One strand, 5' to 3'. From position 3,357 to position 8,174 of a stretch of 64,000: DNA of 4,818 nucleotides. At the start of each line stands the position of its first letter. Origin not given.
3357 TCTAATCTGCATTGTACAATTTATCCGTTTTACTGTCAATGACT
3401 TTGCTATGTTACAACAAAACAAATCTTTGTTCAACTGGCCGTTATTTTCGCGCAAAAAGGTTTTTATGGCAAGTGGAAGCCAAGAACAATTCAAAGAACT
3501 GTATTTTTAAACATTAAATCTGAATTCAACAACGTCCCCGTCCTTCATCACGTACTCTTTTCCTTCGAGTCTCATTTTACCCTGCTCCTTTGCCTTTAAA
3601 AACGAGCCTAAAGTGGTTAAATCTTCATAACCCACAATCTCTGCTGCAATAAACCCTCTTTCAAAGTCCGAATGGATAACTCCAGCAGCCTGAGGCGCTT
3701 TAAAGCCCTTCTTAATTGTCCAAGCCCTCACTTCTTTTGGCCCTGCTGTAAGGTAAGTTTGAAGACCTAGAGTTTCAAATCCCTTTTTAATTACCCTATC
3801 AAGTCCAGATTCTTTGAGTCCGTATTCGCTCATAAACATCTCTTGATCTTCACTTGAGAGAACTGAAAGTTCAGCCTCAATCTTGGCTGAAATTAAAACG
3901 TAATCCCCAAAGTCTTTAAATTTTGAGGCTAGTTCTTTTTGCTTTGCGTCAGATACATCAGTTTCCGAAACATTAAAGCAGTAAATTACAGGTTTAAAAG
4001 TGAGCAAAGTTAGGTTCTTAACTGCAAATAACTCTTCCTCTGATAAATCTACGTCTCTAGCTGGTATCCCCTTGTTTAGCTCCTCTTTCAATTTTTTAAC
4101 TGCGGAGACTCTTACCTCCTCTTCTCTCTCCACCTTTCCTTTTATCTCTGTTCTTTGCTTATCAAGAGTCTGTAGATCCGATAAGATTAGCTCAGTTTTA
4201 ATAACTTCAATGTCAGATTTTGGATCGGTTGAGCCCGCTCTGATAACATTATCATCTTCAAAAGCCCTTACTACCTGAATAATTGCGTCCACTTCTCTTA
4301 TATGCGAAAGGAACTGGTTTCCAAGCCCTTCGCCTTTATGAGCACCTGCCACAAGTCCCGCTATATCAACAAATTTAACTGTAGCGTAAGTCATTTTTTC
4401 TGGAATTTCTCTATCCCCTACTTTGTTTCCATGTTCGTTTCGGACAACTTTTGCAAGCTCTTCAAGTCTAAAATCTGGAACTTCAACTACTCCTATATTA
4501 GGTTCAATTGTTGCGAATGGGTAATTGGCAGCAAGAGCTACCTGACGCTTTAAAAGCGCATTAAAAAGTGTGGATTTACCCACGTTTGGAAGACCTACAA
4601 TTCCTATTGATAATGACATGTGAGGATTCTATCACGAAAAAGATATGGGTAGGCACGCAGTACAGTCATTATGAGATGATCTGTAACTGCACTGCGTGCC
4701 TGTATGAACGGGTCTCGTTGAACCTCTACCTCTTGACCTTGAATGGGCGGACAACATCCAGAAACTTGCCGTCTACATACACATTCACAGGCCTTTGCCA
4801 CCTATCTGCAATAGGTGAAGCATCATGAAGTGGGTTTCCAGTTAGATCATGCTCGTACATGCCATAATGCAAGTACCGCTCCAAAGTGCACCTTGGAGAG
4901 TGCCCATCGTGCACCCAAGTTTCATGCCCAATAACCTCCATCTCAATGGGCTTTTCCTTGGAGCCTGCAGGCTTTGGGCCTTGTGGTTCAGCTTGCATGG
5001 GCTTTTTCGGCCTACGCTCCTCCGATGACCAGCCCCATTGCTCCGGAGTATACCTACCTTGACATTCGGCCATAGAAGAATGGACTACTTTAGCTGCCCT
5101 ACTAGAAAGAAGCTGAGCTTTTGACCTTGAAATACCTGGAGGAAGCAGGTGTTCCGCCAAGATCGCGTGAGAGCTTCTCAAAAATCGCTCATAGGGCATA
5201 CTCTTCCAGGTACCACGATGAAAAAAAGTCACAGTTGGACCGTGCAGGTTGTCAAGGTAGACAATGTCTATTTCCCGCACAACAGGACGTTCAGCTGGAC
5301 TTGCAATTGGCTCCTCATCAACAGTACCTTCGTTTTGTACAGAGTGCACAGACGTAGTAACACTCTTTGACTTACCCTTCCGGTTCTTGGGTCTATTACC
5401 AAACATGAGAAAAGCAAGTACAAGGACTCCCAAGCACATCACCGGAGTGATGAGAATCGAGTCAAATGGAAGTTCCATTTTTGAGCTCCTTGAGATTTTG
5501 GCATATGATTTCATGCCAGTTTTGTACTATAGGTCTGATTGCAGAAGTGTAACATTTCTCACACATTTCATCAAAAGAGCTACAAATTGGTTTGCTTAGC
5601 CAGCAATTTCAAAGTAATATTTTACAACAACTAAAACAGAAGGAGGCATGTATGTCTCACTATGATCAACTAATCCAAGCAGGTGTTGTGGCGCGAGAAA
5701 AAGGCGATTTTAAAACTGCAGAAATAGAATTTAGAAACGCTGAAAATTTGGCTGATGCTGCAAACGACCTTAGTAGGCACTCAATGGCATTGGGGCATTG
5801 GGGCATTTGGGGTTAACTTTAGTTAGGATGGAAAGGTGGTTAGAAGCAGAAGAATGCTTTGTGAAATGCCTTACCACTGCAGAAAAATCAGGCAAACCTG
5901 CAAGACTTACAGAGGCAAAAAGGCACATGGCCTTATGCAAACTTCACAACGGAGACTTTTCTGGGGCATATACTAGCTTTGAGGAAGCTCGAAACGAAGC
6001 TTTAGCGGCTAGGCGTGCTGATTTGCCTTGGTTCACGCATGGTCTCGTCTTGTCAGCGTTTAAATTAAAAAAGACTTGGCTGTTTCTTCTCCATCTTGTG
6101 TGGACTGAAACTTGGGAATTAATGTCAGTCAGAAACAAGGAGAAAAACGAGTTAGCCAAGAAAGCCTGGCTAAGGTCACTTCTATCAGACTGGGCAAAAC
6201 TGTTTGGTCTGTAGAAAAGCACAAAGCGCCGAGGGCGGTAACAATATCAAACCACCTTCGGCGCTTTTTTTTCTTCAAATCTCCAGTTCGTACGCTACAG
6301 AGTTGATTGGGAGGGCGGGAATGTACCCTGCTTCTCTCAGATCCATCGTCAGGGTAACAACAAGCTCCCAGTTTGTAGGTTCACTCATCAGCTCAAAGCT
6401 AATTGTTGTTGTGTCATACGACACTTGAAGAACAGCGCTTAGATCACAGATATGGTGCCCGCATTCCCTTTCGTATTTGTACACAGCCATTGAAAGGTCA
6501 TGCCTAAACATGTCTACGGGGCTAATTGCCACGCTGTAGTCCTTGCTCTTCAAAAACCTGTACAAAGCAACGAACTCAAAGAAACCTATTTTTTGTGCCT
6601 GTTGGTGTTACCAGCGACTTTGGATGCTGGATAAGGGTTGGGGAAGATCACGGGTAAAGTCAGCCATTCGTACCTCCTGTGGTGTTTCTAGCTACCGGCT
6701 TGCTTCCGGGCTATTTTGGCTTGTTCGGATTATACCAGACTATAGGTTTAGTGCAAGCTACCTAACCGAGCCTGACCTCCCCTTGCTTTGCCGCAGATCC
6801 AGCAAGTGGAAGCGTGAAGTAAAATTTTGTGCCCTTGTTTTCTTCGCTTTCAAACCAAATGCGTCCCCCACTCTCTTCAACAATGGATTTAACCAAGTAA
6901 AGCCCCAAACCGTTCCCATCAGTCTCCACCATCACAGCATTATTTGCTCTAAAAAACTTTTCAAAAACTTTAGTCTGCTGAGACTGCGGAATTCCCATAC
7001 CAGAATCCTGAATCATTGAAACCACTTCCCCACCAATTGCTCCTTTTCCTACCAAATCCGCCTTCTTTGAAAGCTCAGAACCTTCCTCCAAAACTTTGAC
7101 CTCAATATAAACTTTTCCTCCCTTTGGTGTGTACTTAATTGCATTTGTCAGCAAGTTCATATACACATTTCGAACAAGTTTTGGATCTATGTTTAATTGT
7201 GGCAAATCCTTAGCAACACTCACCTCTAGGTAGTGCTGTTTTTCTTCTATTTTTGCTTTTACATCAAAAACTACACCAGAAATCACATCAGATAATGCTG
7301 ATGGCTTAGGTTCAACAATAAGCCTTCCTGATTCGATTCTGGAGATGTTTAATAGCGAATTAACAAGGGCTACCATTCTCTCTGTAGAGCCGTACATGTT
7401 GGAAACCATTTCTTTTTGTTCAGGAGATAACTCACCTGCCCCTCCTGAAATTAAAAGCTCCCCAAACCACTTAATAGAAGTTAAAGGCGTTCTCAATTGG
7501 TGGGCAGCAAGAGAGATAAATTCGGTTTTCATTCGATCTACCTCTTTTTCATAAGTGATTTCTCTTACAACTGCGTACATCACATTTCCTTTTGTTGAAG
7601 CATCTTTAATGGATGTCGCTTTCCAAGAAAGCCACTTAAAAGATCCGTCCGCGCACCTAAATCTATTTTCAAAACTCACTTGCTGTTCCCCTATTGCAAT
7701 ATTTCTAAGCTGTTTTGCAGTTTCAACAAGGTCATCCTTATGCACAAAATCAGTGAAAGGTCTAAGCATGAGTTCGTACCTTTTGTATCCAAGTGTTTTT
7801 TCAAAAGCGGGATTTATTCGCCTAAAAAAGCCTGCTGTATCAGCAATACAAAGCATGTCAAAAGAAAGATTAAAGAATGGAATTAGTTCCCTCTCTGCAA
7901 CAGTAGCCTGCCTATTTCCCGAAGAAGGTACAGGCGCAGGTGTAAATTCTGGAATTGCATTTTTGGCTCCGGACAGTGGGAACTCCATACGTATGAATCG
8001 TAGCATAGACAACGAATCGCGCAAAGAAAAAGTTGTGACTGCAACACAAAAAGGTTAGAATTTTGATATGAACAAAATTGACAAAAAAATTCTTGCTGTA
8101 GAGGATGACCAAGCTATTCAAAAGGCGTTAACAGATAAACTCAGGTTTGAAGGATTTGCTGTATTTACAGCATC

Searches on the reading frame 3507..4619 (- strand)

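Call 74: search_protein_families(library=pfam, max_evalue=0.001, proteins=[window:3507-4619:-])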
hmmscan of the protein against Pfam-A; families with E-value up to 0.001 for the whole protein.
window:3507-4619:- (370 aa): 4 families
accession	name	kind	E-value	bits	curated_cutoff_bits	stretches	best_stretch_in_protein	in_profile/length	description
PF06071.19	YchF-GTPase_C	-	9.9e-39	131.8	27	1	286-369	1-84/84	Protein of unknown function (DUF933)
PF01926.29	MMR_HSR1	-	6.5e-22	78.2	21.9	1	5-123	2-86/113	50S ribosome-binding GTPase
PF02421.24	FeoB_N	-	6.8e-07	29.4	27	1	5-47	3-44/156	Ferrous iron transport protein B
PF00350.29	Dynamin_N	-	0.00079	19.9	27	0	5-28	1-24/168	Dynamin family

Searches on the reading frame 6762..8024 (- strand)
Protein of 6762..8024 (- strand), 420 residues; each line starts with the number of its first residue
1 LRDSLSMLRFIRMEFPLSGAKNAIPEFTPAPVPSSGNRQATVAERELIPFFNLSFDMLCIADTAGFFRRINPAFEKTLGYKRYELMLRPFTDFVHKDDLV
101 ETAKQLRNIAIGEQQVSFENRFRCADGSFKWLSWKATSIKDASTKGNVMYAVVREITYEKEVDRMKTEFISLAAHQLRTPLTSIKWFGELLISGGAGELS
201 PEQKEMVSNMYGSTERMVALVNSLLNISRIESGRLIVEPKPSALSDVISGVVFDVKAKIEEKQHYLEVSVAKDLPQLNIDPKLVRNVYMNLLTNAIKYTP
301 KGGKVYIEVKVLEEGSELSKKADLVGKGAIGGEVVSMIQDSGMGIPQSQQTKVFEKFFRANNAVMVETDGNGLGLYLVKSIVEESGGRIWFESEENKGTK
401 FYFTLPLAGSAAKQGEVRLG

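Call 74: search_protein_families(library=pfam, max_evalue=0.001, proteins=[window:6762-8024:-])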
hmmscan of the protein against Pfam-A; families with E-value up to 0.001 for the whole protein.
window:6762-8024:- (420 aa): 6 families
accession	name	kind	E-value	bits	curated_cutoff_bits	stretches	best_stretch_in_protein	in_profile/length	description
PF02518.31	HATPase_c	-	1e-25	90.8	26.4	1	280-408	2-110/111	Histidine kinase-, DNA gyrase B-, and HSP90-like ATPase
PF00512.31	HisKA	-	4.9e-17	62.2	26.9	1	165-233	1-66/66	His Kinase A (phospho-acceptor) domain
PF08447.18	PAS_3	-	2.5e-13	50.5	25.6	1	70-145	4-81/89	PAS fold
PF00989.32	PAS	-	2.2e-09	37.8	22.6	1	56-145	12-102/113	PAS fold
PF13426.13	PAS_9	-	2.6e-08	34.5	27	1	57-157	3-102/103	PAS domain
PF08448.16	PAS_4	-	5.8e-07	30.2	23.1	1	54-159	4-108/110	PAS fold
